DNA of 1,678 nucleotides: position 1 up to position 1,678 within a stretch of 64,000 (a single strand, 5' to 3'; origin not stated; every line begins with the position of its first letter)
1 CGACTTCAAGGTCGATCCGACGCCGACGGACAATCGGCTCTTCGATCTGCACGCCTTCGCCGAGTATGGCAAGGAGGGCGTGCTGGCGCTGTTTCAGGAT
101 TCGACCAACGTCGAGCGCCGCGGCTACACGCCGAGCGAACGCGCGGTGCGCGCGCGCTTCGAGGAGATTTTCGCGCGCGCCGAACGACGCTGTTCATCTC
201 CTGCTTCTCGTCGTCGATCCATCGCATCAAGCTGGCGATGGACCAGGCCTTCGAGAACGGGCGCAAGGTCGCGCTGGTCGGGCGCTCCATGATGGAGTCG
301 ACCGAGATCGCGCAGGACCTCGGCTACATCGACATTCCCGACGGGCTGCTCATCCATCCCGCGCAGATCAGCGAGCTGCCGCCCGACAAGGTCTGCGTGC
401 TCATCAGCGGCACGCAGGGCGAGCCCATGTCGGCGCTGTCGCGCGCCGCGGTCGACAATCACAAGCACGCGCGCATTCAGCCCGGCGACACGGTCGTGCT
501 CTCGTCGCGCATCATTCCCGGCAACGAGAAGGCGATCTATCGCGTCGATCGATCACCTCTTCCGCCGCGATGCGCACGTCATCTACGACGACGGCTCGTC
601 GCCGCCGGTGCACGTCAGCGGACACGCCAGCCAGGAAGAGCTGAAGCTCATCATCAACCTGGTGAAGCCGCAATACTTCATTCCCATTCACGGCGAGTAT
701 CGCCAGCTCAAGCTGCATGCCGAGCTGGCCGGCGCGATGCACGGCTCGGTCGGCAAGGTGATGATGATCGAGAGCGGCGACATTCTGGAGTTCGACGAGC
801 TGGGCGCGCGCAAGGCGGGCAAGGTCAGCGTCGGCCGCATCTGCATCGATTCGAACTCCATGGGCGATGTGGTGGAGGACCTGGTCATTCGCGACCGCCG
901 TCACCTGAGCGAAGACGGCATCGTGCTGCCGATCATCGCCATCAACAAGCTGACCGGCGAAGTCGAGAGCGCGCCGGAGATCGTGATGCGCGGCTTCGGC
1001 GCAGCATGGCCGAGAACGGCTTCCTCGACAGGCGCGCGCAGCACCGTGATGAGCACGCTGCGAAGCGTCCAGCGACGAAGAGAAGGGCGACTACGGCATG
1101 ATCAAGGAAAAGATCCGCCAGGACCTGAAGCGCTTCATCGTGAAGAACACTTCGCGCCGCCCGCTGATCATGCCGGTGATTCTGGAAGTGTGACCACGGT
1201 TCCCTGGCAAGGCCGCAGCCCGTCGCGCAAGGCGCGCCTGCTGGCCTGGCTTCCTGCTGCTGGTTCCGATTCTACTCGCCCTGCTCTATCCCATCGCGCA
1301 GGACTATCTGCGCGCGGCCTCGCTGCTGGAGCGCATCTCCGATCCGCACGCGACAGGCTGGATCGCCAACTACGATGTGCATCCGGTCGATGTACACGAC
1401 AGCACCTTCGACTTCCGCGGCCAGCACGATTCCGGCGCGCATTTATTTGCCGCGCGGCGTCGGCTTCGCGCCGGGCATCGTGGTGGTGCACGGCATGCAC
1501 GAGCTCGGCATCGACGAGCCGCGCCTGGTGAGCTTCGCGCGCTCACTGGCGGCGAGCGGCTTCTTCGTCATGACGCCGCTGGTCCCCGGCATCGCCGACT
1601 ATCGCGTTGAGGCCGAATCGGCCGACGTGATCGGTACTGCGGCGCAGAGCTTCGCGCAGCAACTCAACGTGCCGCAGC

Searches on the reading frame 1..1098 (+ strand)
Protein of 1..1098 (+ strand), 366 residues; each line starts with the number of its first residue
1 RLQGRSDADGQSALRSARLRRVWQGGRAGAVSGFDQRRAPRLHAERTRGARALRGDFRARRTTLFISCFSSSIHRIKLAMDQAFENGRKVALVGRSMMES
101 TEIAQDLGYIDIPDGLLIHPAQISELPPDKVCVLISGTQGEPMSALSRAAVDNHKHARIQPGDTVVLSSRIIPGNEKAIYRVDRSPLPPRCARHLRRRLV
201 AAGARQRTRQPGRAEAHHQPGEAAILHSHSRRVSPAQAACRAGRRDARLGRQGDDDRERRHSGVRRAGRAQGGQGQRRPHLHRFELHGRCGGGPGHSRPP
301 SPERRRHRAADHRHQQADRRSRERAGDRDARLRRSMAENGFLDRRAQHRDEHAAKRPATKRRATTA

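Call 66: search_protein_families(library=pfam, max_evalue=0.001, proteins=[window:1-1098:+])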
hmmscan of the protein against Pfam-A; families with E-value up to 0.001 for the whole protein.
window:1-1098:+ (366 aa): 1 family
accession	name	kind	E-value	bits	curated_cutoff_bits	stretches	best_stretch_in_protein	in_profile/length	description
PF22505.1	RNase_J_b_CASP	-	1.8e-42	144.5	27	1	64-182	4-122/126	Ribonuclease J, beta-CASP domain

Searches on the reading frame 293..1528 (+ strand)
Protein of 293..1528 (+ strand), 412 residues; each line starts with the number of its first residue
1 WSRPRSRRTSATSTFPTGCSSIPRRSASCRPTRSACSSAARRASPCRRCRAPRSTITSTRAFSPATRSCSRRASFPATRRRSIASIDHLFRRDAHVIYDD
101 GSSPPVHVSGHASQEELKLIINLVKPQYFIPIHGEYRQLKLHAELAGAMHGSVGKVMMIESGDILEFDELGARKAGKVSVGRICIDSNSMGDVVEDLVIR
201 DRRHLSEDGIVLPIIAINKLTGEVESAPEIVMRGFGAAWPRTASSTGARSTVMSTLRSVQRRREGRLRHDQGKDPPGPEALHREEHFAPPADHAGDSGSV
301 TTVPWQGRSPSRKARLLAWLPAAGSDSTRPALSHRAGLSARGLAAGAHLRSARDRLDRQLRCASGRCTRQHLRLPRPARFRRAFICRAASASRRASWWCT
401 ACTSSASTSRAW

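Call 66: search_protein_families(library=pfam, max_evalue=0.001, proteins=[window:293-1528:+])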
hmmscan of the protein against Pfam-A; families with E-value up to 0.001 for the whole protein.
window:293-1528:+ (412 aa): 2 families
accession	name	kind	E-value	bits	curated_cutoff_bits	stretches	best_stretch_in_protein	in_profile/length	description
PF07521.17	RMMBL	-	2.5e-11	43.9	21.6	1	107-146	13-52/63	Zn-dependent metallo-hydrolase RNA specificity domain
PF17770.6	RNase_J_C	-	6.1e-09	37.2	23.8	1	198-263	1-66/102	Ribonuclease J C-terminal domain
